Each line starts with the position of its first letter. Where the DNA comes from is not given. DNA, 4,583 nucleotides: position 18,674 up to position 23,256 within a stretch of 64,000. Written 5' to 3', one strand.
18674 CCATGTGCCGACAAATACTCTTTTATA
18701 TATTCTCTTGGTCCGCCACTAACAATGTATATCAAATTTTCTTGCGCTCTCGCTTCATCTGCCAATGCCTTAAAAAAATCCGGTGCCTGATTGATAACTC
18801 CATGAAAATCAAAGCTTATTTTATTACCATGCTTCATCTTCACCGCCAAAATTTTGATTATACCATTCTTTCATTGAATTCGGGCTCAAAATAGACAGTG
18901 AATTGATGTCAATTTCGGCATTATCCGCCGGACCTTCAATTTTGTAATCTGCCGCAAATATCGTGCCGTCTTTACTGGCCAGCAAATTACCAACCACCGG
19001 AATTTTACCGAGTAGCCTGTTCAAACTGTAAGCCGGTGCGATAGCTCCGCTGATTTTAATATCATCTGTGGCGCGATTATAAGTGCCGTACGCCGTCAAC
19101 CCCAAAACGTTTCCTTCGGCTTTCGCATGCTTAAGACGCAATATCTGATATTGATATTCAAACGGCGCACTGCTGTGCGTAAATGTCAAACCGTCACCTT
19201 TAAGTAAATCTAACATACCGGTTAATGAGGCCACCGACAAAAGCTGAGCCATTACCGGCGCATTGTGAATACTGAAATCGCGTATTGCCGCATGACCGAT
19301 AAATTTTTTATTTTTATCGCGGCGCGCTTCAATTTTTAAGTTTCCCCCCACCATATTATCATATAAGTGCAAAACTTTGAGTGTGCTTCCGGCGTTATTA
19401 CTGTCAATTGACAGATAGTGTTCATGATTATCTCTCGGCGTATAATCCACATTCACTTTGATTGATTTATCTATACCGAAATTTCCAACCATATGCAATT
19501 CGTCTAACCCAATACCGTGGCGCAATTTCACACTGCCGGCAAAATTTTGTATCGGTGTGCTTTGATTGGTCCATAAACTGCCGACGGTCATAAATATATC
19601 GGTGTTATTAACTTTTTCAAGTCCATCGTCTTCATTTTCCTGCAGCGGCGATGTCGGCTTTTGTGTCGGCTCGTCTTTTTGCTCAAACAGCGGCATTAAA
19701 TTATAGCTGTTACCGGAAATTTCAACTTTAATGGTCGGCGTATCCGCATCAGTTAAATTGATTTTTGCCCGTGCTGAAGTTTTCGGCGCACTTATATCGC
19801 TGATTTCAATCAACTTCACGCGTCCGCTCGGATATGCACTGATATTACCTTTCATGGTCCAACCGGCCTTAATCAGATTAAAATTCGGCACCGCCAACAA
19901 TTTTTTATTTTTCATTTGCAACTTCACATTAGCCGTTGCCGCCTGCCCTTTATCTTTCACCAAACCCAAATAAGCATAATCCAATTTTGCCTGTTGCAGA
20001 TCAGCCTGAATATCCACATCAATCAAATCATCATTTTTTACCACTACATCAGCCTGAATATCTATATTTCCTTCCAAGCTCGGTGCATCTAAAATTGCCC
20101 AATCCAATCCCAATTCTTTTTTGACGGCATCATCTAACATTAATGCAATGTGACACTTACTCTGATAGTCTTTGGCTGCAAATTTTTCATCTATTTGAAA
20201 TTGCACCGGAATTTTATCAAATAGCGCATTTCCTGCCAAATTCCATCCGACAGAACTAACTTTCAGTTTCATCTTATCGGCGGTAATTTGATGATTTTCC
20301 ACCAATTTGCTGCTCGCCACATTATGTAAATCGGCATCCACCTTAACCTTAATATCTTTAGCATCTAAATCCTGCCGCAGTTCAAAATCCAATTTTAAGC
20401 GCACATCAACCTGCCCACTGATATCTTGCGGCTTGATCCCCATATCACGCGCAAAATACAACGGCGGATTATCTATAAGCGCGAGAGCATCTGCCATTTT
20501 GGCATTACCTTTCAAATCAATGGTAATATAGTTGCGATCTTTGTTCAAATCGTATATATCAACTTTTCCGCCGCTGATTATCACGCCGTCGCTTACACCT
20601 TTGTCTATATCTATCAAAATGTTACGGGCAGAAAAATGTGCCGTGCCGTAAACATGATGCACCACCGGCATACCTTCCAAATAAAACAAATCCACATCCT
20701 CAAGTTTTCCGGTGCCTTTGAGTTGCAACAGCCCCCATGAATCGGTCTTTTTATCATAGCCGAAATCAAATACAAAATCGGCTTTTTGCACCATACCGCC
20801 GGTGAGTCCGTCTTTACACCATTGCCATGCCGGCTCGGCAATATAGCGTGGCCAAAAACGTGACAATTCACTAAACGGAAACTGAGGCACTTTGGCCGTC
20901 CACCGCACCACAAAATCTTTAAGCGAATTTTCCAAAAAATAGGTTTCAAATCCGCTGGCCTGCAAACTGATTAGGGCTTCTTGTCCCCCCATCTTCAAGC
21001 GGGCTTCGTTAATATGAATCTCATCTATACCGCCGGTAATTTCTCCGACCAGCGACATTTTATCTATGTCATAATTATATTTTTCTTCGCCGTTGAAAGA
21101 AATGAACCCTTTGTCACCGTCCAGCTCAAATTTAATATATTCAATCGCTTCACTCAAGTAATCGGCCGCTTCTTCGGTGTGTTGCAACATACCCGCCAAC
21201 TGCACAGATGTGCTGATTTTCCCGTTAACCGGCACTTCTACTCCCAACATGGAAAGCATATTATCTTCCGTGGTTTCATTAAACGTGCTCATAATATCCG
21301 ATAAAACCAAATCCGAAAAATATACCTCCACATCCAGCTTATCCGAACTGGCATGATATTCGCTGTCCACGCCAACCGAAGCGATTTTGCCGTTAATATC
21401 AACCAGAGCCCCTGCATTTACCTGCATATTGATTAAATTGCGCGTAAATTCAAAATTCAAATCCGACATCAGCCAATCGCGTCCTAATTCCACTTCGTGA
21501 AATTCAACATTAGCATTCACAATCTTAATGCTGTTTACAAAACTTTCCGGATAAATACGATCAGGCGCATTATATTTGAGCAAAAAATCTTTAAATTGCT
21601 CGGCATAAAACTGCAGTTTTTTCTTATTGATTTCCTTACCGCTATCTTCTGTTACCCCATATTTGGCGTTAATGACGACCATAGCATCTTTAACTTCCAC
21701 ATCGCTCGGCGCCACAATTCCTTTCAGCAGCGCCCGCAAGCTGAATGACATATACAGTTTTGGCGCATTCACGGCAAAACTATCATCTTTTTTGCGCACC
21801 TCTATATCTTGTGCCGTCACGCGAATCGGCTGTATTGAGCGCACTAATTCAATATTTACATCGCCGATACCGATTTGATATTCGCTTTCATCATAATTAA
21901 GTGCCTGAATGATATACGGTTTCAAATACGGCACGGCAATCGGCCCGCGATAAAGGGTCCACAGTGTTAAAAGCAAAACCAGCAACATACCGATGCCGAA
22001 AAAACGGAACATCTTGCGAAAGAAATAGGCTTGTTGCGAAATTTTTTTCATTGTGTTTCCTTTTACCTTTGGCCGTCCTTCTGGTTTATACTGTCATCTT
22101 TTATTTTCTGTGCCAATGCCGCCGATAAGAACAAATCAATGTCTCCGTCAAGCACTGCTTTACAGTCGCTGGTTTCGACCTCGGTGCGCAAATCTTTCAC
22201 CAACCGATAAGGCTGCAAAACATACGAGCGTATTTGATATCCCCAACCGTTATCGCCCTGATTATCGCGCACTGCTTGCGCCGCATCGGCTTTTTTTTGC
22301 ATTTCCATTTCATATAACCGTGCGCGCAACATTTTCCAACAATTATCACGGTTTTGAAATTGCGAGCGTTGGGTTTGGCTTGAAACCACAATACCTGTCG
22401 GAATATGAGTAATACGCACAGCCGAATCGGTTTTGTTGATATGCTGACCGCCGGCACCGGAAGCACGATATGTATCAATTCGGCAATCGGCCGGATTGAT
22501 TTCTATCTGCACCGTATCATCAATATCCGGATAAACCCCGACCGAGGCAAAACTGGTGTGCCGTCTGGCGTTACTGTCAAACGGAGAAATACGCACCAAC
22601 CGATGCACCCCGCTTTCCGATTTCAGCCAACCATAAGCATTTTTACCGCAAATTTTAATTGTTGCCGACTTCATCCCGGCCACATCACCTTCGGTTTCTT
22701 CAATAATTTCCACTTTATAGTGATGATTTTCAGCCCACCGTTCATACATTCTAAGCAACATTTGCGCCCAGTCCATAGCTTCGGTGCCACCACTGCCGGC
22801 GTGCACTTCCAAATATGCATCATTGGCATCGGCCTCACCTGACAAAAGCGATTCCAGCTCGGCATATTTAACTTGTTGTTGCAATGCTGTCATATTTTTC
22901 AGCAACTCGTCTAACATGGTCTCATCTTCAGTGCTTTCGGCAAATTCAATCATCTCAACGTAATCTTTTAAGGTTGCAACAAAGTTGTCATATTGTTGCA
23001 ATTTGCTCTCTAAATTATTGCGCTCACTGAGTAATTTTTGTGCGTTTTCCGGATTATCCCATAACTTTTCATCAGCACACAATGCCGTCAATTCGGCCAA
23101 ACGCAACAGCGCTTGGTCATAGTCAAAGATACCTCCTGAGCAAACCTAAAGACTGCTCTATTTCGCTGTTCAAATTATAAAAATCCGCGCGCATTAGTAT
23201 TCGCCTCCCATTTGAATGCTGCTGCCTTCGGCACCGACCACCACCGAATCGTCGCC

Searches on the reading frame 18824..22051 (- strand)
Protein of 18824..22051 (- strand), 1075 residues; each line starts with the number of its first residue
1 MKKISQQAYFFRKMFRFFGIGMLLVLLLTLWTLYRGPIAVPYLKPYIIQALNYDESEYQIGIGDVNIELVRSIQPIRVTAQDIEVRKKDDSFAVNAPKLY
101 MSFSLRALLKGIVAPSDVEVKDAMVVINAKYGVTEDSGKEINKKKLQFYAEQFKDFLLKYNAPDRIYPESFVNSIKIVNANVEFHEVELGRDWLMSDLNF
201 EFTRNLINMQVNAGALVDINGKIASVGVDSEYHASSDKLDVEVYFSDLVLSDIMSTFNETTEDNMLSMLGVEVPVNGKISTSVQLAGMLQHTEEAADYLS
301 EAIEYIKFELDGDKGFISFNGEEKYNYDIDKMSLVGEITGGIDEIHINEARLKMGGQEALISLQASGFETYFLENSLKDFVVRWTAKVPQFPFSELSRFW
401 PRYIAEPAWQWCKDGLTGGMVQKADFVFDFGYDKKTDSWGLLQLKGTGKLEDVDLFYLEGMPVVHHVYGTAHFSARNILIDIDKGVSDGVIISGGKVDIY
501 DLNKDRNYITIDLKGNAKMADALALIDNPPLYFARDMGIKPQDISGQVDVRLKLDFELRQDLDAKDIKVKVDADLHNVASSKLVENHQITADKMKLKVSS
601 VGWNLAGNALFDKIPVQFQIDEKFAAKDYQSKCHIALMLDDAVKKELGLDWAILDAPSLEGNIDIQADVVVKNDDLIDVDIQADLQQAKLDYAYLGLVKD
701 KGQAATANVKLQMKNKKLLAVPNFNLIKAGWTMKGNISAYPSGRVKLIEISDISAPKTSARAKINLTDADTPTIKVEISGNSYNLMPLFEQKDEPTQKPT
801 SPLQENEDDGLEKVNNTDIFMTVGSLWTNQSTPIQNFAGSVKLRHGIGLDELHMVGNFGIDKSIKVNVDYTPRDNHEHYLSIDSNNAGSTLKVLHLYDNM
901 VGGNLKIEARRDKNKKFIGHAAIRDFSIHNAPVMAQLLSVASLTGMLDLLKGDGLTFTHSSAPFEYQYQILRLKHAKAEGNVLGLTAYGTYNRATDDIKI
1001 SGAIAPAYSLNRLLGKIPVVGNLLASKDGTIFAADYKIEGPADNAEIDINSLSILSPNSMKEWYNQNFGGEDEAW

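Call 89: search_protein_families(library=ncbifam, proteins=[window:18824-22051:-], max_evalue=1e-10)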
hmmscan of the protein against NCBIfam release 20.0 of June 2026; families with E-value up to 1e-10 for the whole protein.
window:18824-22051:- (1075 aa): 1 family
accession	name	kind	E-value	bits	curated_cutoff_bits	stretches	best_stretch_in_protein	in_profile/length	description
TIGR02099.1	TIGR02099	equivalog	6.2e-12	44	519.15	1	381-712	485-813/1260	YhdP family protein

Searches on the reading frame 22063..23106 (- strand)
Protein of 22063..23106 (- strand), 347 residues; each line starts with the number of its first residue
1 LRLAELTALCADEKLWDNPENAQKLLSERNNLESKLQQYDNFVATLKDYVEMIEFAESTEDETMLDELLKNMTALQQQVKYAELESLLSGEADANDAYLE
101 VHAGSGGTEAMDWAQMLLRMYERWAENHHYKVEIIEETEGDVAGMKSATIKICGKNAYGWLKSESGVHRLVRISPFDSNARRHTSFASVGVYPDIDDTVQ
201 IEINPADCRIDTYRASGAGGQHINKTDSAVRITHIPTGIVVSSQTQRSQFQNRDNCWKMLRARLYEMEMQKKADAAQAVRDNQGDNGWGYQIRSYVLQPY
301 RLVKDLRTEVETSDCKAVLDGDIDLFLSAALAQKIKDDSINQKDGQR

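Call 89: search_protein_families(library=ncbifam, proteins=[window:22063-23106:-], max_evalue=1e-10)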
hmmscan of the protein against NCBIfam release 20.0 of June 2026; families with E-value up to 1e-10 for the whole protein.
window:22063-23106:- (347 aa): 5 families
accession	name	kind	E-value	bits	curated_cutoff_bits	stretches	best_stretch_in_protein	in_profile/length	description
TIGR00020.2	prfB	exception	2.8e-150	500.2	370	1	2-331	23-352/353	peptide chain release factor 2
NF001859.2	PRK00591.1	equivalog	1.8e-83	280.5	400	1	2-334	7-342/347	peptide chain release factor 1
TIGR00019.1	prfA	equivalog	9.4e-82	274.8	423.25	1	3-337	17-353/361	peptide chain release factor 1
TIGR03072.1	release_prfH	equivalog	1.7e-36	125.7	166.65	1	98-283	2-183/200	peptide chain release factor H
NF006718.0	PRK09256.1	equivalog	5.9e-11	42.2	100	0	198-233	7-42/140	alternative ribosome rescue aminoacyl-tRNA hydrolase ArfB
